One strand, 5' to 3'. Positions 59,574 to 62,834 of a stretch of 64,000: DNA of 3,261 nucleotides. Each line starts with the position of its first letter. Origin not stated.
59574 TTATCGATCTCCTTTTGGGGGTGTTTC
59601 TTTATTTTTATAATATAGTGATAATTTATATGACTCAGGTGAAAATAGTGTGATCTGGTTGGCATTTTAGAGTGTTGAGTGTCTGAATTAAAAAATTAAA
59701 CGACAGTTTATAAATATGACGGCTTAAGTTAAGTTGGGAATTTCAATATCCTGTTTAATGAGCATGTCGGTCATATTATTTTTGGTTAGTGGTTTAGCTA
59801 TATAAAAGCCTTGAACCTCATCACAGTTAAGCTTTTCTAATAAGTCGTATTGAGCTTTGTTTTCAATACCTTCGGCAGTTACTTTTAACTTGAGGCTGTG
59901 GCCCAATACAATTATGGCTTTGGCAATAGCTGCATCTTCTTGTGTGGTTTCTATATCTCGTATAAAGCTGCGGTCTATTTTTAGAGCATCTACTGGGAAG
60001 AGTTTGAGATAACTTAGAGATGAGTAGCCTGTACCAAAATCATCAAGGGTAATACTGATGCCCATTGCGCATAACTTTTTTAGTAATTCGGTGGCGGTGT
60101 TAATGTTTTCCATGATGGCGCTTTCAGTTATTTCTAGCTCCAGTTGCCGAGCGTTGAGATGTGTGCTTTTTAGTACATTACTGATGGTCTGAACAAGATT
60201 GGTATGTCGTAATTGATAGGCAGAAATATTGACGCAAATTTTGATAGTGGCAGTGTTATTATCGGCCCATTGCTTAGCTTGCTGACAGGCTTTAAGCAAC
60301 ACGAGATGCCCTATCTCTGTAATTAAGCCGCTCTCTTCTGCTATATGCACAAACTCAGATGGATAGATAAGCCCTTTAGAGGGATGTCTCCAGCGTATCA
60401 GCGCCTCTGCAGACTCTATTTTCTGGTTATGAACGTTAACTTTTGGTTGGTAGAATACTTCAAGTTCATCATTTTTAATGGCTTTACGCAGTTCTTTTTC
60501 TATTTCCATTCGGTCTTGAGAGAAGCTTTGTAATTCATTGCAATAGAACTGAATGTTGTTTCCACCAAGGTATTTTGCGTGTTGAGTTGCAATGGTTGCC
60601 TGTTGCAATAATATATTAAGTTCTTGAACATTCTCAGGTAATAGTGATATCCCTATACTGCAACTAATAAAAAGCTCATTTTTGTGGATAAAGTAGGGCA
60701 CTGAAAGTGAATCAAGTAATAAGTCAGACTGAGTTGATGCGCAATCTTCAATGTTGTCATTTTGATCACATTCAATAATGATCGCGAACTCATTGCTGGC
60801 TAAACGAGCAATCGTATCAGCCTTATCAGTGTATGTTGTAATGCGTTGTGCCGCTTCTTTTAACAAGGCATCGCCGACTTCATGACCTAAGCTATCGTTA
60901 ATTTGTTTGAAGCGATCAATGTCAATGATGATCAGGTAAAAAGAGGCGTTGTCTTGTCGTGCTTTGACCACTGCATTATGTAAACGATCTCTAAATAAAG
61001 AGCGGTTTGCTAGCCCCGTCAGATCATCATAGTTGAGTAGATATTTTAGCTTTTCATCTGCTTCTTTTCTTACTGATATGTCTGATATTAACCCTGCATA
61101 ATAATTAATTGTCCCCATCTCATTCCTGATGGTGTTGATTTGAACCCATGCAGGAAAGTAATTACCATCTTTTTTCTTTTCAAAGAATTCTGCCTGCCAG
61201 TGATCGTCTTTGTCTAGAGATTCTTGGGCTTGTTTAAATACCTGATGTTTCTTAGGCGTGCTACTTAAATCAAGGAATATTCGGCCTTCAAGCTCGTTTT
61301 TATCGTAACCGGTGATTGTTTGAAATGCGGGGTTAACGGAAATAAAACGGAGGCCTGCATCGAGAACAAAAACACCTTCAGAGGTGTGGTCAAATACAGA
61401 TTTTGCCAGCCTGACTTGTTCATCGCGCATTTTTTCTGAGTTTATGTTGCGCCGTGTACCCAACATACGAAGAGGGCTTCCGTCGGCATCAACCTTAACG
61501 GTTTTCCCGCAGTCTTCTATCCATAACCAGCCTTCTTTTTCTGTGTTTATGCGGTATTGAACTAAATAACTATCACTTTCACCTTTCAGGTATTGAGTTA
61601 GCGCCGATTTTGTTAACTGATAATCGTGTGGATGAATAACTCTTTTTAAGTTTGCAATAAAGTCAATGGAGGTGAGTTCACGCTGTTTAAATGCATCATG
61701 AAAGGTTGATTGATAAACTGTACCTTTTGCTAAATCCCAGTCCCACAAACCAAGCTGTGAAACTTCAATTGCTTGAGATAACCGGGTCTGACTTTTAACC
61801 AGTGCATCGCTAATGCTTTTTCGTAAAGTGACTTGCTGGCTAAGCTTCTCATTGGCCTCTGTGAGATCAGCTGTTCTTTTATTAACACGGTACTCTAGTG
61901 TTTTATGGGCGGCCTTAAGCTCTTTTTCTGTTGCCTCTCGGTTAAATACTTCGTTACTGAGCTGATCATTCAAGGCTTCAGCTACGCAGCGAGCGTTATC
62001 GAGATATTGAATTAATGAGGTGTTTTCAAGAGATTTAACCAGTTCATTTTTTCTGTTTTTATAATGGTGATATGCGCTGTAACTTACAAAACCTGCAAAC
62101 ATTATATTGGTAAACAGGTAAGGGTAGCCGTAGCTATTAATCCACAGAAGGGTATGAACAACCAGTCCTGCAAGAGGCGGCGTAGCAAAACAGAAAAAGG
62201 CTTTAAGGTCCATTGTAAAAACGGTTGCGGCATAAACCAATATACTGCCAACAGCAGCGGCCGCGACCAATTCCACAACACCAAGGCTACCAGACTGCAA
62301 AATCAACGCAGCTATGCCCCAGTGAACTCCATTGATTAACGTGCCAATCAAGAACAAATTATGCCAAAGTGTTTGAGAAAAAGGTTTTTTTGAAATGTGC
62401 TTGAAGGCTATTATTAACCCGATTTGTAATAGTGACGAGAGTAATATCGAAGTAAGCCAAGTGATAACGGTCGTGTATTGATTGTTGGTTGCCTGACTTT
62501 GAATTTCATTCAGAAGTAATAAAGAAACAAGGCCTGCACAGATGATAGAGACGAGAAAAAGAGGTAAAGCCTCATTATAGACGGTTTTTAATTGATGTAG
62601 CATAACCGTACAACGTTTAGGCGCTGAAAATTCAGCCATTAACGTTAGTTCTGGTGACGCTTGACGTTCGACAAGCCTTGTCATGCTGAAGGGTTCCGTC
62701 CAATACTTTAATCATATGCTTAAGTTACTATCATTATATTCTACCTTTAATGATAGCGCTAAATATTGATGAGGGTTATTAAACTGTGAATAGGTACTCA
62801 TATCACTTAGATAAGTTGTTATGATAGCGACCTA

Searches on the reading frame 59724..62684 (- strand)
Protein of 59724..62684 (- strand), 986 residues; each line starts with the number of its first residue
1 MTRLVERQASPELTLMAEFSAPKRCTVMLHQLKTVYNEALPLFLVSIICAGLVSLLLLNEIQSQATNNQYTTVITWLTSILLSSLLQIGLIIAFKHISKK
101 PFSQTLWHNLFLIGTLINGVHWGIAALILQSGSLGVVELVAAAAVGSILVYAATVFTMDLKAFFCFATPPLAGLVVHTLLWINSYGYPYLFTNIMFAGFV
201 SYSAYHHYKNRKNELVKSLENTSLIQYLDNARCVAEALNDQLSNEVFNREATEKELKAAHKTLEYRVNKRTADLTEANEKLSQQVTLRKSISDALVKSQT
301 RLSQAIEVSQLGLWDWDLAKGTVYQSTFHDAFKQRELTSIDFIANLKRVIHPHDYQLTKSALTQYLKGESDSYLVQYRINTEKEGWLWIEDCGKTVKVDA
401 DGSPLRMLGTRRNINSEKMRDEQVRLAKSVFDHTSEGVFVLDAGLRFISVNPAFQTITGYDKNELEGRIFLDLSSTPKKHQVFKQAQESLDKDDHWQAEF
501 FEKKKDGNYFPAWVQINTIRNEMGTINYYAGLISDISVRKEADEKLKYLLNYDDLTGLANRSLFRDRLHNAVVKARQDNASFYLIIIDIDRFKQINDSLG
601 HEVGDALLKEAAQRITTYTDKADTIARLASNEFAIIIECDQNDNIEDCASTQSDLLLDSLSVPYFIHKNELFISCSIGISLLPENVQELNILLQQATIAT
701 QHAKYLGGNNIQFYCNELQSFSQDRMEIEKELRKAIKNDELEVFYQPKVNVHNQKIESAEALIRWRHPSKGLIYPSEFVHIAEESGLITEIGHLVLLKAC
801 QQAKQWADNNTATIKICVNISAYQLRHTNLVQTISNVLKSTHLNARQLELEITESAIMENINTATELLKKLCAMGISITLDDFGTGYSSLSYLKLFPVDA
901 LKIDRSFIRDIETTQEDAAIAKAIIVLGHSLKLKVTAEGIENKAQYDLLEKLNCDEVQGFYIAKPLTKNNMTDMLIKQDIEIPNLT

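Call 20: search_protein_families(library=pfam, proteins=[window:59724-62684:-], max_evalue=0.001)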
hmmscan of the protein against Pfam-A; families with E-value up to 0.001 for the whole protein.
window:59724-62684:- (986 aa): 7 families
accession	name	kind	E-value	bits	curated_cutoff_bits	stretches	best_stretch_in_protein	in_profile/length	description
PF00563.25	EAL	-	5e-76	255.6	31.3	1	730-965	2-236/236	EAL domain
PF00990.26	GGDEF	-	1.4e-37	129.3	23.8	1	551-709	2-160/161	Diguanylate cyclase, GGDEF domain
PF08447.18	PAS_3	-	2.9e-21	76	25.6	2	344-410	24-88/89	PAS fold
PF13426.13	PAS_9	-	1.8e-13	51.1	27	1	436-537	2-102/103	PAS domain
PF00989.32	PAS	-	3.8e-13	49.9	22.6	1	430-536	6-113/113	PAS fold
PF13188.13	PAS_8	-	4e-09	36.5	21.8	1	428-470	4-47/65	PAS domain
PF08448.16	PAS_4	-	5e-08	33.6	23.1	1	431-540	1-109/110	PAS fold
